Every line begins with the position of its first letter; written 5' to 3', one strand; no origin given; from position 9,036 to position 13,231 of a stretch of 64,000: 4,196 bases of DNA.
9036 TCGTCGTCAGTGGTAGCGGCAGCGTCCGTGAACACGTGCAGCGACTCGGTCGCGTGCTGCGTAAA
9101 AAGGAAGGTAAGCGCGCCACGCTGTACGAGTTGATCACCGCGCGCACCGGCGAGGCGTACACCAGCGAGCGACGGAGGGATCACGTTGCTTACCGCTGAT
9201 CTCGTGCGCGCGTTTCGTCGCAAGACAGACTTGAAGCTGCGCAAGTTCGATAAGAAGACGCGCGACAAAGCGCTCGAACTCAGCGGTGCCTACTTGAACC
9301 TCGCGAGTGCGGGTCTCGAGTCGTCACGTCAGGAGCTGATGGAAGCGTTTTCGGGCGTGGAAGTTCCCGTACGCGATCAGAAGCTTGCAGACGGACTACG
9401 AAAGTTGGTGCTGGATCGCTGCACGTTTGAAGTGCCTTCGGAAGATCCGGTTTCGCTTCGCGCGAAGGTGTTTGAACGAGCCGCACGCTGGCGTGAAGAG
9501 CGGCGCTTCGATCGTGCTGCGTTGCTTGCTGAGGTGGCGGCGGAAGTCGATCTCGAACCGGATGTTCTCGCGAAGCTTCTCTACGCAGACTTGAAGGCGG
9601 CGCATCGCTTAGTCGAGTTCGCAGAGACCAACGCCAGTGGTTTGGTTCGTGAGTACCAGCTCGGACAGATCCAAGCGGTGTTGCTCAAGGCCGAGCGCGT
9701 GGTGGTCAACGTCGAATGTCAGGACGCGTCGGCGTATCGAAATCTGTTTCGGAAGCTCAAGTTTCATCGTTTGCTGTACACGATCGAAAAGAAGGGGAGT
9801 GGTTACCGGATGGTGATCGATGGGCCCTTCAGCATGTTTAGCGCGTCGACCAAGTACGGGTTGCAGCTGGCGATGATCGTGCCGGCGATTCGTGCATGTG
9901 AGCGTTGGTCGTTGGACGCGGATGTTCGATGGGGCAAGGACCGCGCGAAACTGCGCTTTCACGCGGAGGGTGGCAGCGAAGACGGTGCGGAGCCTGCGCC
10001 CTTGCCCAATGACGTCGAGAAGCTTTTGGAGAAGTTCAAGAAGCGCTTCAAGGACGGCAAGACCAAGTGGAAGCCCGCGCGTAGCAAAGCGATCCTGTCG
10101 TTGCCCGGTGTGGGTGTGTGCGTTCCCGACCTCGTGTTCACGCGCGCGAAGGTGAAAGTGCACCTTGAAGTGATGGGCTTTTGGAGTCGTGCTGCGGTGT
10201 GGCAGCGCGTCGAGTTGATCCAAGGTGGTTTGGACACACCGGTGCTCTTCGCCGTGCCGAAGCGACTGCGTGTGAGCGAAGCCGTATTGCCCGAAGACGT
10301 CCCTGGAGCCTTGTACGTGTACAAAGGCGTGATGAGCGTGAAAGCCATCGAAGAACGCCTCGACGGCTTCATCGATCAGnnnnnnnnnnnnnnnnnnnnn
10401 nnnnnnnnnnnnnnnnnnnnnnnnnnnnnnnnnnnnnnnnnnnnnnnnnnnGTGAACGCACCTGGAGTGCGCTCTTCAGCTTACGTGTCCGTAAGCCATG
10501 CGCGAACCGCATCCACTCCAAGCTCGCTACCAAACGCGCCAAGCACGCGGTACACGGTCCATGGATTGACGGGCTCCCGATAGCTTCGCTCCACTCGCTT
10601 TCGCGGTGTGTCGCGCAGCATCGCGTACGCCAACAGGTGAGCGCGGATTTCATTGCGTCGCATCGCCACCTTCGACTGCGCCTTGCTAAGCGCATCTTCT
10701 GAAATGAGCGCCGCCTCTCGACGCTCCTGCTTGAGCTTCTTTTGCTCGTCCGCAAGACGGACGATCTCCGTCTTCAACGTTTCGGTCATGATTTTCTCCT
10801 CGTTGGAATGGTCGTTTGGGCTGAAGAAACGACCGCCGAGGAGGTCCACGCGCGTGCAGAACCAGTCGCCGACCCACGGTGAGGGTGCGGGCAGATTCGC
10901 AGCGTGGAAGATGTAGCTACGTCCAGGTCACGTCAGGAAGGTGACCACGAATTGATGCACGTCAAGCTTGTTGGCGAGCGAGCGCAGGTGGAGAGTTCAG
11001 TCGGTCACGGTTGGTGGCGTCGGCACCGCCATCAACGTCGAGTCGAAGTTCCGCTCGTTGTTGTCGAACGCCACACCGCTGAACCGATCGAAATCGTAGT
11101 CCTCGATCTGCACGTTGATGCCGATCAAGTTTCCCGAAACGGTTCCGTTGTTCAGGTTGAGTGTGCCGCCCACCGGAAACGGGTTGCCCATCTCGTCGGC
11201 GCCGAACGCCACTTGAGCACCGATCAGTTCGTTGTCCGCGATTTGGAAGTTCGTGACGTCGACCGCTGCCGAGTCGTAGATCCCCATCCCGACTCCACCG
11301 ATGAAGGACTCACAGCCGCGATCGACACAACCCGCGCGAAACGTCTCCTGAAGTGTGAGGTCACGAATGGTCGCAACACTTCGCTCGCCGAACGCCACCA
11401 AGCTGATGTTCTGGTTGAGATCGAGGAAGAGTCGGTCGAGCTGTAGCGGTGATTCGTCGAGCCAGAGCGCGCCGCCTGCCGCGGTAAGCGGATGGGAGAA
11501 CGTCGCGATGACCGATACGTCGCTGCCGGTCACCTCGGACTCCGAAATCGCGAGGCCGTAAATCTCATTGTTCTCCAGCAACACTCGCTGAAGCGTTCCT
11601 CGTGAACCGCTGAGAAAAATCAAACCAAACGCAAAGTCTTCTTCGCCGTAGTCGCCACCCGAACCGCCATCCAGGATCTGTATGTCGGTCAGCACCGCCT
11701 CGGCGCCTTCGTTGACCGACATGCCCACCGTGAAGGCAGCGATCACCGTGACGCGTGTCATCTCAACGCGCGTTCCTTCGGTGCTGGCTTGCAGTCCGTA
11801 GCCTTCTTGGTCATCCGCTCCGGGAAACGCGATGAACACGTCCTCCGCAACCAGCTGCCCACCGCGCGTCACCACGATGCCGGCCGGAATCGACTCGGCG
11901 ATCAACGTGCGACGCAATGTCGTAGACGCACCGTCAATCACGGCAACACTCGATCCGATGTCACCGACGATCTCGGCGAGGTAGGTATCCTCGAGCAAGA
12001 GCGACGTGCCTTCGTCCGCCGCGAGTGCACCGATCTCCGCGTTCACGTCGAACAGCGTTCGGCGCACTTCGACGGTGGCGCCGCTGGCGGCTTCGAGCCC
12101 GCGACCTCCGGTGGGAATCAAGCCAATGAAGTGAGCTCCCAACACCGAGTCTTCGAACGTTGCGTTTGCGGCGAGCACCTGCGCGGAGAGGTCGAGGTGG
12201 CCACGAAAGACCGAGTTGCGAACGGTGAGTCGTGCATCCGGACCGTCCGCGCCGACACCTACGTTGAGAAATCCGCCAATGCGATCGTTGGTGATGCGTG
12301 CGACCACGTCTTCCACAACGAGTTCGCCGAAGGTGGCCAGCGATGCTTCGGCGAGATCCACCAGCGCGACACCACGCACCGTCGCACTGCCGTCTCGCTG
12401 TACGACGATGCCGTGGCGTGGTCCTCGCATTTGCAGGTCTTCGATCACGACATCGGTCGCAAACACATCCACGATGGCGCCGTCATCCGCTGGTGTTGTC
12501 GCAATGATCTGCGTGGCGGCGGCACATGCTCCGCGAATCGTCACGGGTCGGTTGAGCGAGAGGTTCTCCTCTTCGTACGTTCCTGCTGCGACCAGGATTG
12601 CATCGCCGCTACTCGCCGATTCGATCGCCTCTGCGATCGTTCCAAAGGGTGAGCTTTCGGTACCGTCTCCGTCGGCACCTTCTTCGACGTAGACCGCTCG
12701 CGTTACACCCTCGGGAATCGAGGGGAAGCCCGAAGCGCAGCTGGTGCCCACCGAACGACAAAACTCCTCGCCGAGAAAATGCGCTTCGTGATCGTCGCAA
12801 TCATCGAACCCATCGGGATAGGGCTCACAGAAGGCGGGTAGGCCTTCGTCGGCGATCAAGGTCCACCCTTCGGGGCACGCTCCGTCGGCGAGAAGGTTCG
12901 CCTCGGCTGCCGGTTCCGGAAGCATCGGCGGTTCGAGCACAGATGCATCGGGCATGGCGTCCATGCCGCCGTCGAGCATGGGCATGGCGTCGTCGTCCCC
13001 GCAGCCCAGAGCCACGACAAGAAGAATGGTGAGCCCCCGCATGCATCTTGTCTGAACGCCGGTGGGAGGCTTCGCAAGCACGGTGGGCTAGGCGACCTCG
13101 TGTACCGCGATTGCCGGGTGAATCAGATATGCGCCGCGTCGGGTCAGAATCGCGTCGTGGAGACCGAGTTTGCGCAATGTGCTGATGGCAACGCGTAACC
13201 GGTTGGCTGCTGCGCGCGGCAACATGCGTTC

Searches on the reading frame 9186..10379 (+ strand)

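Call 72: search_protein_families(library=pfam, proteins=[window:9186-10379:+], max_evalue=0.001)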
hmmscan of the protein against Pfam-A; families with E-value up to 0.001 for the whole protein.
window:9186-10379:+ (398 aa): 1 family
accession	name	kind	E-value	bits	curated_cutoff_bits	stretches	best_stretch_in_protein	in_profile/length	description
PF05626.16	DUF790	-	4.3e-80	269.8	28.8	1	1-390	1-385/387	Protein of unknown function (DUF790)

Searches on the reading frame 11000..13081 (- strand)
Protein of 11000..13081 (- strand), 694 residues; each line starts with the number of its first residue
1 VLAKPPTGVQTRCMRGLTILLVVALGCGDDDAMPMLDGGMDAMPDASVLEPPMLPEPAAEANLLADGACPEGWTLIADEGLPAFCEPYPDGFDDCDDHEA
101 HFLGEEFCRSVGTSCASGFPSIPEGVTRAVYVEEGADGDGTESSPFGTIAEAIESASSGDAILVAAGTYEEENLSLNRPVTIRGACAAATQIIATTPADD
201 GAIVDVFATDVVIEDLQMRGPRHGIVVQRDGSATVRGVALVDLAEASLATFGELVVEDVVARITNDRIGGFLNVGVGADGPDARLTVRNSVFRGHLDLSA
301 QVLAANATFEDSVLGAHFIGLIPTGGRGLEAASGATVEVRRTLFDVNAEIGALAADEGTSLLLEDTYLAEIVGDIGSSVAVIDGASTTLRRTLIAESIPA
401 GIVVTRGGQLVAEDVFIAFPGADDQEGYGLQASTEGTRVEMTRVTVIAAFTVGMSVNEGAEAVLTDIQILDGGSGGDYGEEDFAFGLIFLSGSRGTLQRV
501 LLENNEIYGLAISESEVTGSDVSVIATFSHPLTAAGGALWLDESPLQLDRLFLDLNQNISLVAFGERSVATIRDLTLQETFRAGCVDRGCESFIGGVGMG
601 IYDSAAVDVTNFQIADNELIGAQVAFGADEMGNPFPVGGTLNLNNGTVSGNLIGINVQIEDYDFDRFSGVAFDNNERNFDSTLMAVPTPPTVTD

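Call 60: search_protein_families(library=pfam, proteins=[window:11000-13081:-], max_evalue=1)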
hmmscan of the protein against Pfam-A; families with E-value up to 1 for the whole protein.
window:11000-13081:- (694 aa): 2 families
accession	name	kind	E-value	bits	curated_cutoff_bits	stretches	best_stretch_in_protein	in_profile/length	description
PF07602.17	DUF1565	-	3.1e-08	33.7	20.3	1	136-282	4-155/257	Protein of unknown function (DUF1565)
PF13229.12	Beta_helix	-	6.6e-07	29.5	25.9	1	426-516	22-102/158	Right handed beta helix region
